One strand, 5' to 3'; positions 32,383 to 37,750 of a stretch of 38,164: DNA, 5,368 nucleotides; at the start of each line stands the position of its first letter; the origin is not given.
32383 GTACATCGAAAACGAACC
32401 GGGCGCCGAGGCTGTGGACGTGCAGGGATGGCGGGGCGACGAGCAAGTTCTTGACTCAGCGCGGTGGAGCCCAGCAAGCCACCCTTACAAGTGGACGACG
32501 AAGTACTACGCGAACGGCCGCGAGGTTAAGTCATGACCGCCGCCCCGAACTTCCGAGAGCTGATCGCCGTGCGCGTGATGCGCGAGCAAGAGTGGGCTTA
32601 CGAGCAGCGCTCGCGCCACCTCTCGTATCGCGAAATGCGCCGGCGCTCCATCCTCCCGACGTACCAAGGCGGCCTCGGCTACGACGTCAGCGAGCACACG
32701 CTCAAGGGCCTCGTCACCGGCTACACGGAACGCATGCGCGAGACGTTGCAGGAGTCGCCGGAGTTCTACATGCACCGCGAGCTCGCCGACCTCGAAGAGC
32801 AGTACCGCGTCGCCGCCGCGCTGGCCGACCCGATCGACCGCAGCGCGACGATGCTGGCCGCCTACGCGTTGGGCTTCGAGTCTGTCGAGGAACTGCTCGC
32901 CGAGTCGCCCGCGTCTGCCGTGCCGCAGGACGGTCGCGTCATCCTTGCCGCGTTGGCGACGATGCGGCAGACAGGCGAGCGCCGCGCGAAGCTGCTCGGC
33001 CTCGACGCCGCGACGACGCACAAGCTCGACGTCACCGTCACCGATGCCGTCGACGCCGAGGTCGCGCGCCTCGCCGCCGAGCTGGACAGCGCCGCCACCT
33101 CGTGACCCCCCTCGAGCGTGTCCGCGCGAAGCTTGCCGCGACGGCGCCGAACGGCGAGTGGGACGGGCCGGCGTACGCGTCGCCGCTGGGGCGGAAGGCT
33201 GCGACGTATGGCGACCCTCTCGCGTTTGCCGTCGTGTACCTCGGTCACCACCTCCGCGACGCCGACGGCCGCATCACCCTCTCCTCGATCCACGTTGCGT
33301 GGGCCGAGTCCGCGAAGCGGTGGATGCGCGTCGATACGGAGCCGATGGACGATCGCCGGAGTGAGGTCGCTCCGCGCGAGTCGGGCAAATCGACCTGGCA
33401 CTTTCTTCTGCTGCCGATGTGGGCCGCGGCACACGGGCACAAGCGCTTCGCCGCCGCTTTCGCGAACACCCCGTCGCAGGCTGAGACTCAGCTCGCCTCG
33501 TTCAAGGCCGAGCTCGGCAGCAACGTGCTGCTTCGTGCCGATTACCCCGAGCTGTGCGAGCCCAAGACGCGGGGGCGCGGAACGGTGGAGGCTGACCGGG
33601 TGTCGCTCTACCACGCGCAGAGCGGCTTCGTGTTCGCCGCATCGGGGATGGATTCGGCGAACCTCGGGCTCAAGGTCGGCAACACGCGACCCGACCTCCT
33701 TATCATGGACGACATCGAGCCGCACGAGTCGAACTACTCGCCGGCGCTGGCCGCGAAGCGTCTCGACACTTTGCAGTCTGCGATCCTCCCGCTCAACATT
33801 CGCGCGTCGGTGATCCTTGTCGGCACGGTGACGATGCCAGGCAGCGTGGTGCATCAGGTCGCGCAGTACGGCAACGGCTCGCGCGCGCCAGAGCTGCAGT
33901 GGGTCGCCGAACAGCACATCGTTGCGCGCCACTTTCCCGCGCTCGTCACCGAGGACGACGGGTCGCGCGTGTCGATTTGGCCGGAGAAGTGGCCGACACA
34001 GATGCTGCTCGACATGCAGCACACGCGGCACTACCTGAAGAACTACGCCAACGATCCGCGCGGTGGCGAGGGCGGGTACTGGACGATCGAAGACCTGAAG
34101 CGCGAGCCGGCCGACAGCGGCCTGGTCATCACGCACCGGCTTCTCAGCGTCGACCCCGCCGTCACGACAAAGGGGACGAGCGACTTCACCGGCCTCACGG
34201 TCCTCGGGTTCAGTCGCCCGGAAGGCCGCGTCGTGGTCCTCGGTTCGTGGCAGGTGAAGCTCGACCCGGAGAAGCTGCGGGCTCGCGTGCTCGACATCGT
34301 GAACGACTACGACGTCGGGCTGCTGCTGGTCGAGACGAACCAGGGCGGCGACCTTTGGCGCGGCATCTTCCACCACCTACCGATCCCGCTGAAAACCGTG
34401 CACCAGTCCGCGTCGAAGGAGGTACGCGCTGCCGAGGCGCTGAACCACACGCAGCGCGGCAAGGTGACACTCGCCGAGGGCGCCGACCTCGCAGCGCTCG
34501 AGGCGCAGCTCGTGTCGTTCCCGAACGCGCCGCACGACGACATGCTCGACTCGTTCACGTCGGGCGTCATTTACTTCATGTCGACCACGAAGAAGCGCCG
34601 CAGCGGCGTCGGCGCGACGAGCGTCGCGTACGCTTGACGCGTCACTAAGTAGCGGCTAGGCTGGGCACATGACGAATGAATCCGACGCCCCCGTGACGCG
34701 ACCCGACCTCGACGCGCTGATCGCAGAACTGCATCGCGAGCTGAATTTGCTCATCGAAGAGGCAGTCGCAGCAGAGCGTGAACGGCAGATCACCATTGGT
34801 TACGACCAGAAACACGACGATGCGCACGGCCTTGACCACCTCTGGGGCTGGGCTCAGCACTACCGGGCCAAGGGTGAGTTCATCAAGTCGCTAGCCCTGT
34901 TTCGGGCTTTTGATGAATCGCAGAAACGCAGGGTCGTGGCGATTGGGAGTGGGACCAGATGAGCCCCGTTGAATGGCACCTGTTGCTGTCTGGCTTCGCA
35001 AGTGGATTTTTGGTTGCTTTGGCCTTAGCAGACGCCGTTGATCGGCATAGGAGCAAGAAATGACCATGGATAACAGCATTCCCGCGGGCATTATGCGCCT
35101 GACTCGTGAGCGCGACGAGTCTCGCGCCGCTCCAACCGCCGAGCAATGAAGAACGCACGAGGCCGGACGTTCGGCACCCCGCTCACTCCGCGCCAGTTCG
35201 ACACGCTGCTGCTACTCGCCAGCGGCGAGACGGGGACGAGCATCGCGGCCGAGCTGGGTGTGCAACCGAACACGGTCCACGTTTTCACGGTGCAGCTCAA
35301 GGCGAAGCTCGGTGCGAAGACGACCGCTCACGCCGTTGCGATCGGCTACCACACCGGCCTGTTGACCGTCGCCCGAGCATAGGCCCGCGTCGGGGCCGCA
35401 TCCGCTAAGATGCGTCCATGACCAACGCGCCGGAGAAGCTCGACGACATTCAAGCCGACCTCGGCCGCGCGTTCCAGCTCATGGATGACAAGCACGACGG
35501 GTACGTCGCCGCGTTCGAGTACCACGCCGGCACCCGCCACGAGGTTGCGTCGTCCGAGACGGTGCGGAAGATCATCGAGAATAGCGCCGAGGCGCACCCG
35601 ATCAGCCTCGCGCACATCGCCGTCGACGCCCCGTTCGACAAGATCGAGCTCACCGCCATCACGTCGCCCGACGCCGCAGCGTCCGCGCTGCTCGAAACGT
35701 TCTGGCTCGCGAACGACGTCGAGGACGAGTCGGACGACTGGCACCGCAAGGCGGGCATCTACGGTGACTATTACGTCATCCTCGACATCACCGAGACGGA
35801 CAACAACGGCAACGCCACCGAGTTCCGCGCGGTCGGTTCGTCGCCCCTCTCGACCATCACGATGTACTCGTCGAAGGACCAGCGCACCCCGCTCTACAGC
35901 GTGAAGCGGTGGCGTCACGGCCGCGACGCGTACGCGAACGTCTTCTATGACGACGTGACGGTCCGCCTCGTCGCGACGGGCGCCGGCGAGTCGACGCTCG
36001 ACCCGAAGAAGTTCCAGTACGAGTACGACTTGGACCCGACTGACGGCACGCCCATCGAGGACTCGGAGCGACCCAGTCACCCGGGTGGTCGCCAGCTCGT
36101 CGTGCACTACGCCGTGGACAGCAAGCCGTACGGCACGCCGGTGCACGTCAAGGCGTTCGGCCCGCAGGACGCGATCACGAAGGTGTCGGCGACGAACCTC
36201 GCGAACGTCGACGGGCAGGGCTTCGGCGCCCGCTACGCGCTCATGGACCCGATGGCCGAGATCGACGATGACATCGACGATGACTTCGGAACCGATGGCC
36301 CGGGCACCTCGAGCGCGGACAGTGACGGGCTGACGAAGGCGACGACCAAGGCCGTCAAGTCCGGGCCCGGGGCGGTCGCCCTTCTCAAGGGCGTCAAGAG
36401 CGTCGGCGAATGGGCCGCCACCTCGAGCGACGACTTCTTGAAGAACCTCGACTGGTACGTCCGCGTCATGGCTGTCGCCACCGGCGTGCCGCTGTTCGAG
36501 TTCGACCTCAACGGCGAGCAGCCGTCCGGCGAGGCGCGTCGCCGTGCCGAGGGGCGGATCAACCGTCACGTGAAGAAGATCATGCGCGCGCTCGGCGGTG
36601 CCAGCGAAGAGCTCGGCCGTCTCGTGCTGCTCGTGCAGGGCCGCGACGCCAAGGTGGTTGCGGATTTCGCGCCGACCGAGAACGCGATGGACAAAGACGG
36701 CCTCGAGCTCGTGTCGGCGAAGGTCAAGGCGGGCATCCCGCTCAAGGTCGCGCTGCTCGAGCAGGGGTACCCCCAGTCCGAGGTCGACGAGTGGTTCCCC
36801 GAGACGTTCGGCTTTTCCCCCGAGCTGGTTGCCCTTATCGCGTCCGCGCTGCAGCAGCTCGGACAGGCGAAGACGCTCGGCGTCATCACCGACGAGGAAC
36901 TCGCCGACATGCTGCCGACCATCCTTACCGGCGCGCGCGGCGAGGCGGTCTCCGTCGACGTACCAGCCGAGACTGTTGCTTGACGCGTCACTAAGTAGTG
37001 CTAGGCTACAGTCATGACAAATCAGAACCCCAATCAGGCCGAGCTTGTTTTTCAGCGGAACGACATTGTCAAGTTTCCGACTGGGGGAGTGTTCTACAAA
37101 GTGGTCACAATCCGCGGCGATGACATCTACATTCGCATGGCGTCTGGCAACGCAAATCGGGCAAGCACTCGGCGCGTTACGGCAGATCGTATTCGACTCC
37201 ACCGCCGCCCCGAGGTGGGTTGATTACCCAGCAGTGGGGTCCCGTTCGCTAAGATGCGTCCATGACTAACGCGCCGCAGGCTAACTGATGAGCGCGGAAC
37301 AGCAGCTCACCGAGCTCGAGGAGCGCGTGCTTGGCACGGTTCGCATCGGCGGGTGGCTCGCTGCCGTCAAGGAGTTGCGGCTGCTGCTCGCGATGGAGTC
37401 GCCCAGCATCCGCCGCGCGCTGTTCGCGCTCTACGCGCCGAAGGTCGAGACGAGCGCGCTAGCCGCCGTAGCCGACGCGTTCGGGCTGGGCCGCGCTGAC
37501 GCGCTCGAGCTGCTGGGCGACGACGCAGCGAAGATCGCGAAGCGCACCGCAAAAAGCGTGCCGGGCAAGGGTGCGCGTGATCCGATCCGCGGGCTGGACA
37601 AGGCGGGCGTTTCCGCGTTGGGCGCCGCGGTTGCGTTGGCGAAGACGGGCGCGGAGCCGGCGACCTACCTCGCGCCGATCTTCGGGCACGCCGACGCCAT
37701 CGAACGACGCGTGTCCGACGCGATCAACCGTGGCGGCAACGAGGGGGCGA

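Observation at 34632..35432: Cassette 1: a promoter-bearing, compositionally foreign four-gene unit inserted between terminase and portal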

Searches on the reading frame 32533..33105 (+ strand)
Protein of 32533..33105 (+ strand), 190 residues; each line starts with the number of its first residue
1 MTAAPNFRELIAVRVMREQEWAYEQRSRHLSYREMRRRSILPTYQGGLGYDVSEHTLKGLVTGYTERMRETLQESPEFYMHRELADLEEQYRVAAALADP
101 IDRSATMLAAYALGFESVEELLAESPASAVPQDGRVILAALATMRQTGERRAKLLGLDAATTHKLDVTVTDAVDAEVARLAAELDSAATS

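Call 7: search_protein_families(library=pfam, proteins=[window:32533-33105:+], max_evalue=0.1)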
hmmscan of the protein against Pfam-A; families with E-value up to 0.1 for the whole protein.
window:32533-33105:+ (190 aa): 2 families
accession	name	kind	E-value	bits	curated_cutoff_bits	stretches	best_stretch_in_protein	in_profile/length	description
PF25252.1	DUF7854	-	0.027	15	32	0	96-142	23-69/81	Family of unknown function (DUF7854)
PF03695.18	UPF0149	-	0.052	14.1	25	1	54-149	57-148/181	Uncharacterised protein family (UPF0149)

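Call 8: search_protein_families(library=phrogs, proteins=[window:32533-33105:+], max_evalue=0.1)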
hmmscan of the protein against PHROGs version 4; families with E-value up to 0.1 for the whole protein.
window:32533-33105:+ (190 aa): 1 family
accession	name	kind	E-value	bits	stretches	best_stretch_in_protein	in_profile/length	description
phrog_645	-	DNA, RNA and nucleotide metabolism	1.2e-06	29.7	1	67-183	62-145/196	Rnase E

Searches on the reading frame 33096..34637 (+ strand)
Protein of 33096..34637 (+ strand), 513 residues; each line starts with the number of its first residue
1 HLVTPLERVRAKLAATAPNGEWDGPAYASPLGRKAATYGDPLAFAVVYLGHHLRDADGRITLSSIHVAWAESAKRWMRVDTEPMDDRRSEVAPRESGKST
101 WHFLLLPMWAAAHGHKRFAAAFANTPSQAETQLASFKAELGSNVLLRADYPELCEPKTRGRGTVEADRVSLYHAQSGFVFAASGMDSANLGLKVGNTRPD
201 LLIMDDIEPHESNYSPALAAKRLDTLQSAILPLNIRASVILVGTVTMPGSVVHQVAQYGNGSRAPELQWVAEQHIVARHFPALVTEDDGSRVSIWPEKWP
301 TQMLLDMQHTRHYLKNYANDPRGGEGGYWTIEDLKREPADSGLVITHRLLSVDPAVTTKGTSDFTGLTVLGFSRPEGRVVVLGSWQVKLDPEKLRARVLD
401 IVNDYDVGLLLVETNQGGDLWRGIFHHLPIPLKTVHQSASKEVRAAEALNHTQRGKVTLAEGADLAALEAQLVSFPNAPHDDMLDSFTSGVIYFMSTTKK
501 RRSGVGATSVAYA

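Call 7: search_protein_families(library=pfam, proteins=[window:33096-34637:+], max_evalue=0.1)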
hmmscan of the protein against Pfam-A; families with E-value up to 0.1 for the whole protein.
window:33096-34637:+ (513 aa): 2 families
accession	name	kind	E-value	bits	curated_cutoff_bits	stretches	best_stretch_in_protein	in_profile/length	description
PF17289.8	Terminase_6C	-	0.0024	18.3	22.6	1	351-487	2-148/155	Terminase RNaseH-like domain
PF22530.2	Terminase-T7_RNaseH-like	-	0.064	14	27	0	352-449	1-99/108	Terminase Bacteriophage T7, Ribonuclease H-like domain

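Call 8: search_protein_families(library=phrogs, proteins=[window:33096-34637:+], max_evalue=0.1)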
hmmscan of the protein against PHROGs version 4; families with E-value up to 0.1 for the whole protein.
window:33096-34637:+ (513 aa): 4 families
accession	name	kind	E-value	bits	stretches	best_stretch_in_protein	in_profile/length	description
phrog_38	-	head and packaging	8.2e-57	194.4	1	36-503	268-712/760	terminase large subunit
phrog_5573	-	head and packaging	6.2e-16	59.6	1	346-496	80-236/250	terminase large subunit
phrog_979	-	head and packaging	1.1e-09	38.6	1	316-501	405-606/642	terminase large subunit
phrog_14112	-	unknown function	8.6e-05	23.1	1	90-212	107-225/247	-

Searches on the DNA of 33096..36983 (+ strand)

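Call 9: search_dna_similar(query=window:33096-36983:+, collection=phages, mode=distant, max_rows=40)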
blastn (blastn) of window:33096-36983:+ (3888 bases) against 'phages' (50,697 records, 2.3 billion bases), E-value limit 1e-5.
Records with a match: 12; places in all: 14; records where one place covers at least 80% of the query: 0.
Best place of each record, by identity: 60-80% 12.
By first word of the organism name: Streptomyces 8; Microbacterium 4.
By host as written in the record: Streptomyces viridochromogenes DSM40736 4; Microbacterium paraoxydans NRRL B-24275 2; Microbacterium radiodurans NRRL B-24799 2; Streptomyces griseus ATCC 10137 2; Streptomyces toxytricini NRRL B-5426 1; Streptomyces sp. RKBHB-173 1.
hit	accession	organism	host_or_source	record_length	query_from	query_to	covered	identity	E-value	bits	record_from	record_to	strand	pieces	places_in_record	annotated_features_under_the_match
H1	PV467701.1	Microbacterium phage Isperia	Microbacterium paraoxydans NRRL B-24275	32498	210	3843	60%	67.2%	6e-99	649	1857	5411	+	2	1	8: portal protein | 6: terminase large subunit | 7: hypothetical protein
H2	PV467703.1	Microbacterium phage Wyvern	Microbacterium paraoxydans NRRL B-24275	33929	204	3821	58%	68.2%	6e-112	699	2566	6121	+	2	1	10: portal protein | 8: terminase large subunit | 9: hypothetical protein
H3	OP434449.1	Microbacterium phage OscarSo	Microbacterium radiodurans NRRL B-24799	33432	2331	3850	39%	66.8%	6e-99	369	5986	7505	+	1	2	11: portal protein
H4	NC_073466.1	Microbacterium phage OscarSo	Microbacterium radiodurans NRRL B-24799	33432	2331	3850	39%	66.8%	6e-99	369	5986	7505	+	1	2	11: portal protein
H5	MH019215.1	Streptomyces phage Yara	Streptomyces toxytricini NRRL B-5426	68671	272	747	12%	67.8%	1e-32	149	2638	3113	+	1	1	7: terminase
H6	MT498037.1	Streptomyces phage Dryad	Streptomyces viridochromogenes DSM40736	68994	272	747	12%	66.0%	2e-16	96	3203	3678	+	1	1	9: terminase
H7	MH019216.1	Streptomyces phage Wentworth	Streptomyces griseus ATCC 10137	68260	272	747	12%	65.8%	2e-16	96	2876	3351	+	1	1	8: terminase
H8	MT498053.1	Streptomyces phage PHTowN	Streptomyces viridochromogenes DSM40736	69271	272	747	12%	65.7%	9e-15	91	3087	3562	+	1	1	8: terminase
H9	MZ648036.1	Streptomyces phage Lizz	Streptomyces viridochromogenes DSM40736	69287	272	747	12%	65.6%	9e-15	90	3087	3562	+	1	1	8: terminase large subunit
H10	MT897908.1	Streptomyces phage ShakeNBake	Streptomyces viridochromogenes DSM40736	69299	272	747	12%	65.4%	4e-13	85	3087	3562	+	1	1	8: terminase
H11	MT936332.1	Streptomyces phage phiRKBJ001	Streptomyces sp. RKBHB-173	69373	313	644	9%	67.2%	2e-16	96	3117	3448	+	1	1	terminase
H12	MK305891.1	Streptomyces phage Gibson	Streptomyces griseus ATCC 10137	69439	511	746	6%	67.8%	2e-9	73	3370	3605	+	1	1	8: terminase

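Call 11: get_annotated_region(hit=H1, flank=2500)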
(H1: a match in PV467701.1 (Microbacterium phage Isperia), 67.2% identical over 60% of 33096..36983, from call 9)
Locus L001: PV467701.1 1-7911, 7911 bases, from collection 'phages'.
description: Microbacterium phage Isperia, complete genome.
organism: Microbacterium phage Isperia (NCBI taxid 3416397)
taxonomy: Viruses
host: Microbacterium paraoxydans NRRL B-24275; source: soil; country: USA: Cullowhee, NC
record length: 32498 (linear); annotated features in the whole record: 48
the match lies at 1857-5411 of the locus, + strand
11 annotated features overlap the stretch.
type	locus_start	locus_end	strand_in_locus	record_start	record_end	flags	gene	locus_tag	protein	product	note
CDS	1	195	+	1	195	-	1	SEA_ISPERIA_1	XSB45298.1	hypothetical protein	-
CDS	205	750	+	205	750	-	2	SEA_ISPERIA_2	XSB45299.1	hypothetical protein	-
CDS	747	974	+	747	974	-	3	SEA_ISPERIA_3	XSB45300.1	hypothetical protein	-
CDS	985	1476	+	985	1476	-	4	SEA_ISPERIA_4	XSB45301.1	terminase small subunit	-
CDS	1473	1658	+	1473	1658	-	5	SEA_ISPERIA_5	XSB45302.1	hypothetical protein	-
CDS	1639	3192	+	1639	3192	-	6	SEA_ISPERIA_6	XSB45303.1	terminase large subunit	-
CDS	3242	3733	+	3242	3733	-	7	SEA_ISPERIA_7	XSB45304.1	hypothetical protein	-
CDS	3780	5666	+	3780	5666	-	8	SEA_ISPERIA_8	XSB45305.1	portal protein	-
CDS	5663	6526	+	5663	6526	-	9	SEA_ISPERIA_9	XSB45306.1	minor capsid protein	-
CDS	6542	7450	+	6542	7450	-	10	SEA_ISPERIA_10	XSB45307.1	endolysin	-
CDS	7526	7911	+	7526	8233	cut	11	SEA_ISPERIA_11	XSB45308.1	scaffolding protein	-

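Call 12: get_annotated_region(hit=H2, flank=2600)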
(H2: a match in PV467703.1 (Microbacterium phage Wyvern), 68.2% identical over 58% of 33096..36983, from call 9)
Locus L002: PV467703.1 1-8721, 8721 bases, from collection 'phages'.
description: Microbacterium phage Wyvern, complete genome.
organism: Microbacterium phage Wyvern (NCBI taxid 3416399)
taxonomy: Viruses
host: Microbacterium paraoxydans NRRL B-24275; source: soil; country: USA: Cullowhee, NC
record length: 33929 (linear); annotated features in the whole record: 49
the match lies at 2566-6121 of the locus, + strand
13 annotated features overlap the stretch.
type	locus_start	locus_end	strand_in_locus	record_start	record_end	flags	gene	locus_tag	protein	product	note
CDS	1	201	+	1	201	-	1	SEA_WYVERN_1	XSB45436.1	hypothetical protein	-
CDS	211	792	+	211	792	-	2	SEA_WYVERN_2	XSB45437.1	hypothetical protein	-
CDS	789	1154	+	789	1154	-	3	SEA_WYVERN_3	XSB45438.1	hypothetical protein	-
CDS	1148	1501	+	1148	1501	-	4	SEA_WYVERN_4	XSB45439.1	hypothetical protein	-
CDS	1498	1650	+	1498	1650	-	5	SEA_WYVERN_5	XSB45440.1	hypothetical protein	-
CDS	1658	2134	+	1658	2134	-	6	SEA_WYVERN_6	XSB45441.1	terminase small subunit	-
CDS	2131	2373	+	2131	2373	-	7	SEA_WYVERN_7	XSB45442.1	hypothetical protein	-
CDS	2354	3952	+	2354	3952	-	8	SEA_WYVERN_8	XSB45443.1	terminase large subunit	-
CDS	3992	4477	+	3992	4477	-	9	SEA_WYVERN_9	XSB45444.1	hypothetical protein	-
CDS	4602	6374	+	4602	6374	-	10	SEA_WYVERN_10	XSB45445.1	portal protein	-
CDS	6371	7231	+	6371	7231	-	11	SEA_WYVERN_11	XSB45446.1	minor capsid protein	-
CDS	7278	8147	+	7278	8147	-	12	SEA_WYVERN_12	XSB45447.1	endolysin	-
CDS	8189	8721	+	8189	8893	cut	13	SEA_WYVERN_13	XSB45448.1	scaffolding protein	-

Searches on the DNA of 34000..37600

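Call 103: search_rna_families(source=window, start=34000, end=37600, threshold=evalue, max_evalue=0.1)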
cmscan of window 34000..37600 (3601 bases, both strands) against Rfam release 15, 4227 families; matches with E-value up to 0.1: 0.
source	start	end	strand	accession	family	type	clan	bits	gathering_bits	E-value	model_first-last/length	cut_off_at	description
